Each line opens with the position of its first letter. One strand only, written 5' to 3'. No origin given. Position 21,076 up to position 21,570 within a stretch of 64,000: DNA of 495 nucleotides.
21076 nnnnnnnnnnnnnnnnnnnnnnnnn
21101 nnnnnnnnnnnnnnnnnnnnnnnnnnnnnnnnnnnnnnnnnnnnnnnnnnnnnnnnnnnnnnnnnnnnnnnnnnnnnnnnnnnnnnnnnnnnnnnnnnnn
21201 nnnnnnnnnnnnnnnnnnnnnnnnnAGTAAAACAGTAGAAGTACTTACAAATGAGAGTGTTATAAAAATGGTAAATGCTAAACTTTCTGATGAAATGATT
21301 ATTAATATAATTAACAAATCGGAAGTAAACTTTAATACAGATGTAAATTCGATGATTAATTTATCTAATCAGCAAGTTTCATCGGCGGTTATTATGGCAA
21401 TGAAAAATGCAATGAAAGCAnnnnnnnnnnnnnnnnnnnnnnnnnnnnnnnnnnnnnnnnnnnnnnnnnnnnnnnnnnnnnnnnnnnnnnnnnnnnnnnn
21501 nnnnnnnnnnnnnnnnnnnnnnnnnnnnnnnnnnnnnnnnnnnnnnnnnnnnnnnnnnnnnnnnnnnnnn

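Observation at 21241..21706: Adjacent proteins share a 55-aa domain, tail-to-head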

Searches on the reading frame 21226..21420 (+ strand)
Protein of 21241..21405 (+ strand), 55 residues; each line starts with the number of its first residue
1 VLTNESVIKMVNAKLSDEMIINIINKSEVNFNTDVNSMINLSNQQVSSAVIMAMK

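Call 4: search_protein_families(library=pfam, proteins=[window:21241-21405:+], max_evalue=1)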
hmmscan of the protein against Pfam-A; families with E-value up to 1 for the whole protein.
window:21241-21405:+ (55 aa): 1 family
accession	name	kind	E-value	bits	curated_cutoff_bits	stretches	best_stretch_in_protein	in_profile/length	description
PF21674.2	CCDC22_N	-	0.019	16.2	24.8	1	16-54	4-42/109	CCDC22 protein N-terminal domain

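Call 8: search_solved_structures(query=A1, max_evalue=10, show_alignments=3)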
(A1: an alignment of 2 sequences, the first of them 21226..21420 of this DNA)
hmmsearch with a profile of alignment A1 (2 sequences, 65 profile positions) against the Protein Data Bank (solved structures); distinct sequences matched with E-value up to 10: 1.
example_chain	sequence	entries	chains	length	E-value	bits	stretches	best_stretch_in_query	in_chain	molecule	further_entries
8ugc_A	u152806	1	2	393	0.012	18.5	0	47-65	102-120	FD15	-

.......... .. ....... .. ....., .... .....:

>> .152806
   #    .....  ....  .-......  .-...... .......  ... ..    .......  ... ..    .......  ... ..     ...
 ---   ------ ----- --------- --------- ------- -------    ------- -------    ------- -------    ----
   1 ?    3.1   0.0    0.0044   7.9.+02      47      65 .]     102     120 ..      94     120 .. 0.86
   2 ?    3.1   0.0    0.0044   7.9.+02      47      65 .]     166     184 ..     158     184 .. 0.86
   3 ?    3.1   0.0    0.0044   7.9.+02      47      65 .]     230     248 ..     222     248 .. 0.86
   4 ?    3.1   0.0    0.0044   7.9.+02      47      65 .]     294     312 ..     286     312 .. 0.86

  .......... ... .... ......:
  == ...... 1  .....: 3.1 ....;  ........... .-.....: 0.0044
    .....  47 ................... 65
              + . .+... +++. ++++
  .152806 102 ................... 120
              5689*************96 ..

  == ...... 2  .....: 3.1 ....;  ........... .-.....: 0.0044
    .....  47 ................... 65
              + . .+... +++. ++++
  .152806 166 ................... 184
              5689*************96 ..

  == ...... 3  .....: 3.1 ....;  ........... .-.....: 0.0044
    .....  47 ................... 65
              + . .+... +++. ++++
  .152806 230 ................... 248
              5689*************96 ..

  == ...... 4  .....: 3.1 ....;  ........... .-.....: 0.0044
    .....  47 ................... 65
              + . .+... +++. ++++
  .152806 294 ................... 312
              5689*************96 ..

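Call 11: find_related_loci(query=A1, collection=genome_contigs, flank=6000)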
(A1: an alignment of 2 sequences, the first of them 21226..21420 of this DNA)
Query A1 (65 aa) in genome_contigs; peptide patterns used: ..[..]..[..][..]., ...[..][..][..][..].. (x = any residue, [..] = any of these).
491 stretches matched a pattern; 24 encode a relative of the query (tblastn E <= 1e-3); 24 distinct loci.
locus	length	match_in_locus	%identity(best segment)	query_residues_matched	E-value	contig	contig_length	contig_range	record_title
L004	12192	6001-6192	63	1-64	2e-20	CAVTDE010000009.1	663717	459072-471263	MAG: uncultured Bacteroidales bacterium isolate MFD00905.bin.1.196 genome assembly, contig: contig_5373, whole genome sh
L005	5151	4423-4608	63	2-63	3e-20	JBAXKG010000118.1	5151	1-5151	MAG: Bacteroidota bacterium isolate ELA395 MAG395_118, whole genome shotgun sequence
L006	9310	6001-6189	62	2-64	1e-19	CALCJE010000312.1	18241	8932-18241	MAG TPA_asm: uncultured Bacteroidales bacterium isolate SRR3330202_bin.141_CONCOCT_v1.1_MAG genome assembly, contig: ERZ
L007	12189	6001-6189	59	2-64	2e-19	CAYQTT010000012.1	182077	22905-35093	MAG TPA_asm: uncultured Lentimicrobiaceae bacterium isolate SRP302447_co1_787 genome assembly, contig: NODE_289_length_1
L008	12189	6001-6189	62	2-64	2e-19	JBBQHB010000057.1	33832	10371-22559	MAG: Bacteroidales bacterium isolate Co_metawrap_927 Cmw_927_k141_7229226_length_33832_cov_46.9945, whole genome shotgun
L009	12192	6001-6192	53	1-64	9e-17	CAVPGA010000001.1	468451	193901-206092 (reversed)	MAG: uncultured Bacteroidales bacterium isolate MFD10007.bin.2.59 genome assembly, contig: contig_11228, whole genome sh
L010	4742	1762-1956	38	1-65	2e-12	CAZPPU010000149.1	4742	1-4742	MAG TPA_asm: uncultured Nitrospirota bacterium isolate binchicken_co232_45 genome assembly, contig: NODE_32791_length_47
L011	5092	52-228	44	5-63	2e-12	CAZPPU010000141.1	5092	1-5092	MAG TPA_asm: uncultured Nitrospirota bacterium isolate binchicken_co232_45 genome assembly, contig: NODE_30029_length_50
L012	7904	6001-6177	46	6-64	2e-12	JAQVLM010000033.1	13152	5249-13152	MAG: Opitutales bacterium isolate STF1_11 NODE_13735_length_13152_cov_2.906564_Sandtown_F1, whole genome shotgun sequenc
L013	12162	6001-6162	44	6-59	6e-11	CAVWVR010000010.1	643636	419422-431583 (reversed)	MAG: Terriglobia bacterium isolate MFD09671.bin.1.203 genome assembly, contig: contig_26003, whole genome shotgun sequen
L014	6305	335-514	45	6-64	7e-11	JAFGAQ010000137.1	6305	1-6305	MAG: Opitutales bacterium isolate Zod_maxbin.0260_1 k87_1556697, whole genome shotgun sequence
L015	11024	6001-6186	40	1-62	7e-11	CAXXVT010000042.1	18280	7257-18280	MAG: Opitutales bacterium isolate 410b8f2b-6cbb-4c8a-be29-a4919bf524a0 genome assembly, contig: contig_42, whole genome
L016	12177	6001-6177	37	5-63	6e-10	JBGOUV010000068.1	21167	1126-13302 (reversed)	MAG: Terriglobia bacterium isolate OBJ_0618_7090110_130 k141_2507535_length_21167_cov_45.0159, whole genome shotgun sequ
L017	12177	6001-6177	42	7-65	6e-9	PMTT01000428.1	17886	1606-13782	MAG: Bryobacterales bacterium isolate palsa_130 73.20110700_P2D.82_contig_5029, whole genome shotgun sequence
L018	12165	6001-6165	35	5-59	7e-9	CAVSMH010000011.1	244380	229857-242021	MAG: Bryobacterales bacterium isolate MFD04944.bin.1.225 genome assembly, contig: contig_36801, whole genome shotgun seq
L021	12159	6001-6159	43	7-59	1e-8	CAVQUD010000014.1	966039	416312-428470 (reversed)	MAG: Blastocatellia bacterium isolate MFD09964.bin.2.81 genome assembly, contig: contig_6286, whole genome shotgun seque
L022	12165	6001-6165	36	5-59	1e-8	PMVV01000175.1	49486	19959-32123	MAG: Bryobacterales bacterium isolate bog_159 73.20110700_S2D.32_contig_19181, whole genome shotgun sequence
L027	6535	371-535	42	5-59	1e-5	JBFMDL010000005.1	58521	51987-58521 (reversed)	MAG: Nitrospirota bacterium isolate MAG218 MAG218_5, whole genome shotgun sequence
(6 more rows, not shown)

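Call 15: search_protein_families(library=pfam, proteins=[L010:1690-2589:+, L012:5935-6768:+, L013:4939-6174:+, L017:5932-6753:+, L021:5839-6681:+, L022:5887-6786:+, L027:302-1072:+, L015:5920-6750:+, L011:1-735:+], max_evalue=0.1)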
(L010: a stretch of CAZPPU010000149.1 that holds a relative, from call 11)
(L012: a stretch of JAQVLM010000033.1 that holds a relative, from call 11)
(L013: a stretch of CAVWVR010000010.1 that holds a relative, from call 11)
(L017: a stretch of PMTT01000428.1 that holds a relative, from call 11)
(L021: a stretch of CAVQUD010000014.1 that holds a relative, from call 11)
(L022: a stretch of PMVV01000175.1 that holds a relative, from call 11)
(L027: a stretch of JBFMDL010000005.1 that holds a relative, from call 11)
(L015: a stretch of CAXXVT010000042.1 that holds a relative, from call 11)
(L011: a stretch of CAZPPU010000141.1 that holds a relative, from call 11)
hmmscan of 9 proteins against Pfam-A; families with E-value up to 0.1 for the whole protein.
L010:1690-2589:+ (300 aa): 1 family
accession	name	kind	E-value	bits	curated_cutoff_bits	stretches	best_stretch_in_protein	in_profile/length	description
PF01556.23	DnaJ_C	-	0.051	14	26.6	0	134-186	31-83/152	DnaJ C terminal domain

L012:5935-6768:+ (278 aa): 0 families

L013:4939-6174:+ (412 aa): 18 families
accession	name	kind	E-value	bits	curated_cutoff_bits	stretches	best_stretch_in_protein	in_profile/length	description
PF00515.34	TPR_1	-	4.2e-07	30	27.8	1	274-300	1-27/34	Tetratricopeptide repeat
PF07719.23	TPR_2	-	5.8e-07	29.6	27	1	274-303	1-30/34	Tetratricopeptide repeat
PF14559.12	TPR_19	-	2.5e-05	24.9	25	1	245-314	2-66/68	Tetratricopeptide repeat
PF13424.12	TPR_12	-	2.8e-05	24.7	30.1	1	240-300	9-71/77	Tetratricopeptide repeat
PF13432.12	TPR_16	-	0.00017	22.4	32.7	1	238-300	1-57/65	Tetratricopeptide repeat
PF13174.12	TPR_6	-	0.00028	21.8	26.3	1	275-300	1-26/33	Tetratricopeptide repeat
PF13036.11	LpoB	-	0.00042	20.7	22.3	1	71-132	48-111/147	Peptidoglycan-synthase activator LpoB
PF12895.13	ANAPC3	-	0.00049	20.8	27.2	1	233-299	22-81/82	Anaphase-promoting complex, cyclosome, subunit 3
PF13181.12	TPR_8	-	0.0013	19.2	25.7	1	274-302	1-29/34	Tetratricopeptide repeat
PF13428.12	TPR_14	-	0.0023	18.9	23.5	0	275-306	2-33/44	Tetratricopeptide repeat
PF19610.4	DUF6115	-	0.0024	18.7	27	1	284-387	29-129/134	Family of unknown function (DUF6115)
PF23914.1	TPR_CcmH_CycH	-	0.0052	17.1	42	1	271-307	47-83/158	Cytochrome c-type biogenesis protein H TPR domain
PF13414.12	TPR_11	-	0.011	15.9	26.8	0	262-285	19-39/42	TPR repeat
PF10255.15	Paf67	-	0.021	14.3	27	1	247-300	133-188/397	RNA polymerase I-associated factor PAF67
PF13371.12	TPR_9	-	0.026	15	35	1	272-317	27-72/73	Tetratricopeptide repeat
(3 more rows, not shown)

L017:5932-6753:+ (274 aa): 0 families

L021:5839-6681:+ (281 aa): 0 families

L022:5887-6786:+ (300 aa): 0 families

L027:302-1072:+ (257 aa): 0 families

L015:5920-6750:+ (277 aa): 0 families

L011:1-735:+ (245 aa): 0 families

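Call 18: search_solved_structures(query=A2, max_evalue=10, show_alignments=4)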
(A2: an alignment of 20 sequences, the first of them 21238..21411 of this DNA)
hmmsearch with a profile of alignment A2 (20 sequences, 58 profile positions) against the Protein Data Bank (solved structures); distinct sequences matched with E-value up to 10: 3.
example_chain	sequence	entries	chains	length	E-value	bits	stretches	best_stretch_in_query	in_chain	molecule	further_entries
4g2d_A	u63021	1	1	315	0.18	14.8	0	5-23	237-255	Aryldialkylphosphatase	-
6o8w_T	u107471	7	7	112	0.19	14.7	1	14-40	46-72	50S ribosomal protein L22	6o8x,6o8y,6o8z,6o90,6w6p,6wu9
7nhk_V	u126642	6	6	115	0.19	14.7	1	14-40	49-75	50S ribosomal protein L22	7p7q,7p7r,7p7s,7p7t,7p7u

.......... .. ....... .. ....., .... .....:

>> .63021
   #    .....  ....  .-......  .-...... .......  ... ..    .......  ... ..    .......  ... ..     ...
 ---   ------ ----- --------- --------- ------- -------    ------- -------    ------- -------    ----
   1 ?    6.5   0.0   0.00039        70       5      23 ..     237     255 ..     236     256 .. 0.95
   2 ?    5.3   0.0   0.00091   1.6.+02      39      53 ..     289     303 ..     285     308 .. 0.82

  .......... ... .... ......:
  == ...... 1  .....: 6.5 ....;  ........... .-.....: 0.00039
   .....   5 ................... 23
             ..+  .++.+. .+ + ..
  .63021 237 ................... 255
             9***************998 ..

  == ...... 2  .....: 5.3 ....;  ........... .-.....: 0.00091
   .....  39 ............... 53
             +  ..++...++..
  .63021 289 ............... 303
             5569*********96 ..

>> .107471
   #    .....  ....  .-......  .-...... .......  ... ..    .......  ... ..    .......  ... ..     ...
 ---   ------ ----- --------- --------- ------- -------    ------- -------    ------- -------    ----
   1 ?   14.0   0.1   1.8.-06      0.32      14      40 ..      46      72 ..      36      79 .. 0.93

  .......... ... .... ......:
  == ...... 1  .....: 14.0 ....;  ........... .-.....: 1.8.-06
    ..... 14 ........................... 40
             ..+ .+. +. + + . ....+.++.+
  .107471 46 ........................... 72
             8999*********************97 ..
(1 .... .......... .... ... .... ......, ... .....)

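Call 25: search_protein_representatives(alignment_id=A2)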
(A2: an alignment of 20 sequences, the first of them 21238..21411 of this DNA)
Query: 20 sequences, 58 profile positions. Proteins with E-value up to 0.001 (for the whole library): 13870; up to 1e-10: 4320; up to 1e-30: 26. The best 150 are listed.
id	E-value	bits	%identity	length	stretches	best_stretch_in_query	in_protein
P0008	2.9e-49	180.7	-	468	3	2-57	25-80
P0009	4.6e-48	176.9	-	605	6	3-57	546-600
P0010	1.5e-40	152.8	-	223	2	3-57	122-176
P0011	1.0e-38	146.9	-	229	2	3-57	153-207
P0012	1.8e-37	143.0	-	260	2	2-57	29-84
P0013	3.0e-37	142.2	-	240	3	1-57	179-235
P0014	5.4e-37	141.4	-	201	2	3-57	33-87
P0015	1.1e-36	140.4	-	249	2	2-57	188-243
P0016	1.7e-36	139.9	-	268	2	1-57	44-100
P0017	6.6e-36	137.9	-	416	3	4-57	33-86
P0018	1.2e-35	137.1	-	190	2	3-57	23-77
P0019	1.3e-35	137.0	-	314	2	1-57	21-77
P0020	4.2e-35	135.3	-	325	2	3-57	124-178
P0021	5.7e-35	134.9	-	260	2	3-56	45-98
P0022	9.4e-35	134.2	-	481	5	1-56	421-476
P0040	1.3e-29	117.7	-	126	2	1-57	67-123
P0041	1.6e-29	117.5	-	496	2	2-57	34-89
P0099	1.6e-23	98.3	-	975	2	2-57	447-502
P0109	5.1e-23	96.6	-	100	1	1-56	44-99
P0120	2.0e-22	94.7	-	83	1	1-57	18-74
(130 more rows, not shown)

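Call 28: search_protein_families(library=pfam, proteins=[P0008, P0009, P0010, P0013, P0017, P0022, P0040, P0099, P0109, P0041], max_evalue=0.1)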
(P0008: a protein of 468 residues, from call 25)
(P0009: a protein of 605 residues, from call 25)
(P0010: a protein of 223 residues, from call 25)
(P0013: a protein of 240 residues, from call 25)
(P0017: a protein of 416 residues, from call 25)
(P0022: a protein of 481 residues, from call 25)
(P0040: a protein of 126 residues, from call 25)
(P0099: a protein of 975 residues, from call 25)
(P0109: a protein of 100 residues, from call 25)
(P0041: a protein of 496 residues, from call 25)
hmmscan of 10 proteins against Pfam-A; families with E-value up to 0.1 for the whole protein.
P0008 (468 aa): 1 family
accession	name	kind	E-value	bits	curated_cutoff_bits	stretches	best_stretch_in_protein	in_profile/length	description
PF10186.14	ATG14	-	0.0024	17.5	33.2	1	347-428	33-112/347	Vacuolar sorting 38 and autophagy-related subunit 14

P0009 (605 aa): 1 family
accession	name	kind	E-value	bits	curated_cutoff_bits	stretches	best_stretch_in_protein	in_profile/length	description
PF10008.16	DUF2251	-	0.059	14.1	25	0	294-342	34-82/94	Uncharacterized protein conserved in bacteria (DUF2251)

P0010 (223 aa): 4 families
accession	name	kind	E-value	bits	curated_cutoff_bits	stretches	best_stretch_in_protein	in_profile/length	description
PF24625.1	DUF7626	-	0.013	15.8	27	0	157-177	8-28/55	Domain of unknown function (DUF7626)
PF02787.25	CPSase_L_D3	-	0.031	14.7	26.6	0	68-93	56-79/80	Carbamoyl-phosphate synthetase large chain, oligomerisation domain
PF02536.19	mTERF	-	0.047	13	23.1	0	48-95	111-168/314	mTERF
PF05965.19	FYRC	-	0.055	14.1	21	0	41-71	45-75/84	F/Y rich C-terminus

P0013 (240 aa): 1 family
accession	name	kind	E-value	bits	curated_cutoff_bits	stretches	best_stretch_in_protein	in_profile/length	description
PF25650.1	crAss_AuxCP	-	0.04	13.5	27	0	155-215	150-210/329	Bacteriophage crAss001 auxiliary capsid protein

P0017 (416 aa): 0 families

P0022 (481 aa): 0 families

P0040 (126 aa): 0 families

P0099 (975 aa): 0 families

P0109 (100 aa): 1 family
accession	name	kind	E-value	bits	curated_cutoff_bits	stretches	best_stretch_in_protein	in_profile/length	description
PF02787.25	CPSase_L_D3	-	0.027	14.9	26.6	1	69-98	52-79/80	Carbamoyl-phosphate synthetase large chain, oligomerisation domain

P0041 (496 aa): 0 families

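Call 29: search_protein_families(library=ncbifam, proteins=[P0008, P0009, P0010, P0013, P0017, P0022, P0040, P0099, P0109, P0041], max_evalue=0.1)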
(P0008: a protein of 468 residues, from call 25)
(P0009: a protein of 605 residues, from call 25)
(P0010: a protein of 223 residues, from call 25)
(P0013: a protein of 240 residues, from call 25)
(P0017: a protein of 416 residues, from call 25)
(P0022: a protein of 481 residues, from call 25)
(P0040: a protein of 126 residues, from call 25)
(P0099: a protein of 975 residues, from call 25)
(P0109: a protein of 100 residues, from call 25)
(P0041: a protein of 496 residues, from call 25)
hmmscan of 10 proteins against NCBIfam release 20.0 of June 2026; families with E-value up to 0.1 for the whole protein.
P0008 (468 aa): 5 families
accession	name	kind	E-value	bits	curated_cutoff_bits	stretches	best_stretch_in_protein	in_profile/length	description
TIGR02168.1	SMC_prok_B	equivalog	0.0015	16.3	567.35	1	261-414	713-869/1181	chromosome segregation protein SMC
TIGR00414.1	serS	equivalog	0.012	14.6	301.65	1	323-411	23-109/418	serine--tRNA ligase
NF010289.0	PRK13729.1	equivalog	0.013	14.4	504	1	350-412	64-124/474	F-type conjugal transfer pilus assembly protein TraB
NF041751.2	sbcc_Staph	equivalog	0.028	12.3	920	1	330-412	566-648/1007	exonuclease subunit SbcC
NF033930.1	pneumo_PspA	exception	0.067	11.9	850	0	315-406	178-271/659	pneumococcal surface protein A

P0009 (605 aa): 0 families

P0010 (223 aa): 3 families
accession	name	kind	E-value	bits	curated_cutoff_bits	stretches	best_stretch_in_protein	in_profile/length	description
TIGR01926.1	peroxid_rel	subfamily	0.00011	22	81.8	0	35-64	127-156/178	peroxidase-related enzyme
NF006368.0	PRK08593.1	equivalog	0.054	12.1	570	1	83-150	82-144/448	aspartate aminotransferase family protein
NF040999.1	pilin_ComGC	equivalog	0.079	13.2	75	0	55-83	38-66/84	competence type IV pilus major pilin ComGC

P0013 (240 aa): 3 families
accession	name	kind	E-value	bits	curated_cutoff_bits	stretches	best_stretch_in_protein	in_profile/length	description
TIGR01747.1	diampropi_NH3ly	subfamily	0.017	13.9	274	0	139-194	74-129/376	diaminopropionate ammonia-lyase family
TIGR03528.1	2_3_DAP_am_ly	equivalog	0.037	12.6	532.25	0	138-195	92-149/396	diaminopropionate ammonia-lyase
NF003838.0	PRK05420.1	equivalog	0.061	12.8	256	0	41-74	84-117/231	aquaporin Z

P0017 (416 aa): 0 families

P0022 (481 aa): 1 family
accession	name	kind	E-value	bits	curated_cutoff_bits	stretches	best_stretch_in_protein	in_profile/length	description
NF047439.1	prenyl_LA_0991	equivalog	0.002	17.9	300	1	217-307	157-246/275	LA_0991 family prenyltransferase-like protein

P0040 (126 aa): 1 family
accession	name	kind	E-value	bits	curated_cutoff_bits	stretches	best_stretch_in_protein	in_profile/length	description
NF011307.0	PRK14716.1-5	equivalog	0.096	11.6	431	0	50-105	239-293/464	glycosyl transferase family protein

P0099 (975 aa): 0 families

P0109 (100 aa): 0 families

P0041 (496 aa): 0 families

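Call 30: predict_structure(alignment_id=A2)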
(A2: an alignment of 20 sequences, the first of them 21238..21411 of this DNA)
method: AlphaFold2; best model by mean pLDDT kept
length: 58 residues; sequences in the alignment: 20
mean_pLDDT: 97.0   pTM: 0.80
mean pLDDT of the five models: 97.0, 95.9, 95.5, 95.5, 95.4
residues with pLDDT >= 90: 57; 70-90: 1; 50-70: 0; < 50: 0
segments of 3 or more residues with pLDDT < 50: none
pLDDT, mean of each block of 10 residues (from residue 1): 96 98 97 97 98 97
secondary structure, 60 per line:
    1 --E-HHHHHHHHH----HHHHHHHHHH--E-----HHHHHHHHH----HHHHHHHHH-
elements in order: H5-13 H18-27 H36-44 H49-57

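Call 32: fold_search(model_id=the predicted structure, library=pdb)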
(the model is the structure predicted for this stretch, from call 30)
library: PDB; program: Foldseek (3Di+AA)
matches with E <= 10: 6; with E <= 0.001: 0
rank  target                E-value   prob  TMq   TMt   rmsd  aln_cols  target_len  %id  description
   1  7yam                  5.3e+00  0.10  0.42  0.04   4.3        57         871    9  CryoEM structure of SPCA1a in E2P state (released 2023-03-22)
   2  7r7s_B                6.9e+00  0.09  0.51  0.08   3.9        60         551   13  p47-bound p97-R155H mutant with ATPgammaS (released 2021-08-04)
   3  8znl_A                7.8e+00  0.03  0.26  0.26   9.2        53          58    9  PD-L1 de novo designed binder with picomolar binding affinity (released 2025-06-04)
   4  9ejn_A                8.9e+00  0.07  0.42  0.04   4.2        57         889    7  Crystal structure of magnesium-transporting ATPase MgtA in an E1-like magnesium-bound state (released 2025-02-26)
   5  4ap2_B                8.9e+00  0.01  0.21  0.05  13.6        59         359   17  Crystal structure of the human KLHL11-Cul3 complex at 2.8A resolution (released 2012-05-09)
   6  8vaa_K                9.5e+00  0.01  0.19  0.17  11.2        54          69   20  Actin-binding domain of Legionella pneumophila effector LFAT1 (lpg1387) bound to F-actin (released 2024-12-18)

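Call 33: list_cluster_members(proteins=[P0008, P0009, P0010, P0013, P0017, P0022, P0040, P0109, P0120, P0041])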
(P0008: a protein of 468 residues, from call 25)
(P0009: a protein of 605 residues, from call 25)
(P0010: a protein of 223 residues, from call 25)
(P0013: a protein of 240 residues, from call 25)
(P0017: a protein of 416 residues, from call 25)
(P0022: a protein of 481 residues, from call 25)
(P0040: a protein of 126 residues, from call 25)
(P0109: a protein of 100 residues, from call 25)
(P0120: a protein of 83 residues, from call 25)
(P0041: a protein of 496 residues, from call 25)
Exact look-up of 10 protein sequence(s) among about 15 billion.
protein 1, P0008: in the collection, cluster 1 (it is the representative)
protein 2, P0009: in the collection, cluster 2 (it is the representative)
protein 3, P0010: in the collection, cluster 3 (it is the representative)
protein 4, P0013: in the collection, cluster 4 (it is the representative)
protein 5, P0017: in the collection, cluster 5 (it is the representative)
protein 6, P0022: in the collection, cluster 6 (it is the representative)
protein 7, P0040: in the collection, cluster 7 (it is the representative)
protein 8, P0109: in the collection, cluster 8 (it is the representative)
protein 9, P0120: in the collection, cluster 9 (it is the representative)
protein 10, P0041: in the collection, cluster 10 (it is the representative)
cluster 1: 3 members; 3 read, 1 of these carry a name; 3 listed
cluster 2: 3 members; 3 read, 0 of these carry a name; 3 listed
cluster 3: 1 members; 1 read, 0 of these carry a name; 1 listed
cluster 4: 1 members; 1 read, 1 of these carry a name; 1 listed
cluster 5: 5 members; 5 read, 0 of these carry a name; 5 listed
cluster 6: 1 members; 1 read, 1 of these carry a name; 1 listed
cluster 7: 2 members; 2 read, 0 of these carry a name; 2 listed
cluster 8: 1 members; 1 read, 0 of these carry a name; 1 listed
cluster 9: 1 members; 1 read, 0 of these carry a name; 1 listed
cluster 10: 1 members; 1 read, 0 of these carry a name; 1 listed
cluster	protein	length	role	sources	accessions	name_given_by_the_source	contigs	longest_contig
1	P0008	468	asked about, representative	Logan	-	-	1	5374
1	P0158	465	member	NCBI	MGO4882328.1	MAG: hypothetical protein ACLP59_16080 [Bryobacteraceae bacterium]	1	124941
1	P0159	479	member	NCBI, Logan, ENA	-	-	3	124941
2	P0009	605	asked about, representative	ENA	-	-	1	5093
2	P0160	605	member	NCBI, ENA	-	-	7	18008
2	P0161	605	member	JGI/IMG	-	-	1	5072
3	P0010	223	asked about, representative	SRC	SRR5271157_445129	-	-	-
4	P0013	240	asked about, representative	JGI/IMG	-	hypothetical protein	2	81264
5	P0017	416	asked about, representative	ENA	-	-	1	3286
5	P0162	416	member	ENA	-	-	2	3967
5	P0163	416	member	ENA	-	-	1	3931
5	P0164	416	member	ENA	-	-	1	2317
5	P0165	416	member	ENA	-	-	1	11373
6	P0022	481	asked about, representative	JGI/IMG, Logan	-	hypothetical protein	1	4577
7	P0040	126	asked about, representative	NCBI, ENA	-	-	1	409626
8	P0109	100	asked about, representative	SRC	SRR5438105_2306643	-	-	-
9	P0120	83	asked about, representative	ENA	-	-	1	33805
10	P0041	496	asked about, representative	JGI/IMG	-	-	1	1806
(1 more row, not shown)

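Call 36: search_protein_families(library=pfam, alignment_id=A3, max_evalue=0.001)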
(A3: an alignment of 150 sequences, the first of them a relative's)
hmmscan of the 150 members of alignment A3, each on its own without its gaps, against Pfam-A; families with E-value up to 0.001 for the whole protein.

A. member 1, P0008 (468 aa): 0 families

B. families by the number of members that match (of 150 scanned): 22 families
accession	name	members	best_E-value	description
PF24625.1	DUF7626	11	2.4e-06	Domain of unknown function (DUF7626)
PF10911.13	T7-like_Y65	6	1.4e-08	Bacteriophage T7-like gene 6.5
PF11008.14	DUF2846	3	1.5e-13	Protein of unknown function (DUF2846)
PF14747.11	DUF4473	3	4.9e-05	Domain of unknown function (DUF4473)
PF03783.19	CsgG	2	2.5e-13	Curli production assembly/transport component CsgG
PF08308.17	PEGA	2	1.1e-08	PEGA domain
PF13441.11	Gly-zipper_YMGG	2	0.00015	YMGG-like Gly-zipper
PF04189.18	Gcd10p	2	0.0004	Gcd10p family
PF00691.25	OmpA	1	9e-26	OmpA family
PF03544.19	TonB_C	1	2.5e-22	Gram-negative bacterial TonB protein C-terminal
PF13620.12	CarboxypepD_reg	1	7.3e-08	Carboxypeptidase regulatory-like domain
PF05359.17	DUF748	1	2.9e-07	Domain of Unknown Function (DUF748)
PF13036.11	LpoB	1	1.5e-06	Peptidoglycan-synthase activator LpoB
PF16539.10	FlgT_M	1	1.4e-05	Flagellar assembly protein T, middle domain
PF18255.9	SAM_DprA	1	5.5e-05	DNA processing protein A sterile alpha motif domain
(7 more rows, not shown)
